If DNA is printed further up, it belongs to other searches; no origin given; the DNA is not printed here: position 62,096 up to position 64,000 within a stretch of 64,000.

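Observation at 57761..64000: Pel-like exopolysaccharide locus of atypical composition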

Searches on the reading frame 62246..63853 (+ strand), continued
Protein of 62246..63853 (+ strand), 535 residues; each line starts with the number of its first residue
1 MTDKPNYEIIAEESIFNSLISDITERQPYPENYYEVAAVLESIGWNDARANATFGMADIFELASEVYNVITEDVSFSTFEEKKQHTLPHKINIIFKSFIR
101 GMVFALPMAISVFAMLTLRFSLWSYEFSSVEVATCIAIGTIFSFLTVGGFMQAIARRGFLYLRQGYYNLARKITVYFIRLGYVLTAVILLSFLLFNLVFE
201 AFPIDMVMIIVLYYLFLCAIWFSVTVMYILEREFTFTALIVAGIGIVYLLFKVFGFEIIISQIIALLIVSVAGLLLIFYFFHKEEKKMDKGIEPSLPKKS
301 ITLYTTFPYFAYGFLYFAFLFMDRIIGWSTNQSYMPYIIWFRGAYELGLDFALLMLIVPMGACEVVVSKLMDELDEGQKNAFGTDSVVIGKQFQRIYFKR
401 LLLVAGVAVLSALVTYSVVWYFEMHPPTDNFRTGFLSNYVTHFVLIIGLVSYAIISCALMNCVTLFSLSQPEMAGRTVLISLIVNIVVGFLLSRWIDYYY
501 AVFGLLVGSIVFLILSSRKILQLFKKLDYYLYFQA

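Call 101: search_protein_families(library=ncbifam, proteins=[L001:11647-13581:+, L001:13594-15699:+, L001:15696-17528:+, L001:17529-18287:+, L001:18303-19304:+, P0064], max_evalue=0.1)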
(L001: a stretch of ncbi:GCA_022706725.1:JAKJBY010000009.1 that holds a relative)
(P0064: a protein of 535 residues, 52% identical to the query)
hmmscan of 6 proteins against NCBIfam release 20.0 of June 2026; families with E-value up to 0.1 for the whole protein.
L001:11647-13581:+ (644 aa): 0 families

L001:13594-15699:+ (701 aa): 0 families

L001:15696-17528:+ (610 aa): 2 families
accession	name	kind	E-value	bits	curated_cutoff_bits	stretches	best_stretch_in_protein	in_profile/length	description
NF053512.1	nitric_RR_NosR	exception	6.2e-27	94.7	400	1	353-541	172-361/422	response regulator c-di-GMP phosphodiesterase, NosR family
TIGR00277.1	HDIG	domain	0.091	12.6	27.6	0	422-463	50-83/84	HDIG domain-containing metalloprotein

L001:17529-18287:+ (252 aa): 0 families

L001:18303-19304:+ (333 aa): 0 families

P0064 (535 aa): 0 families
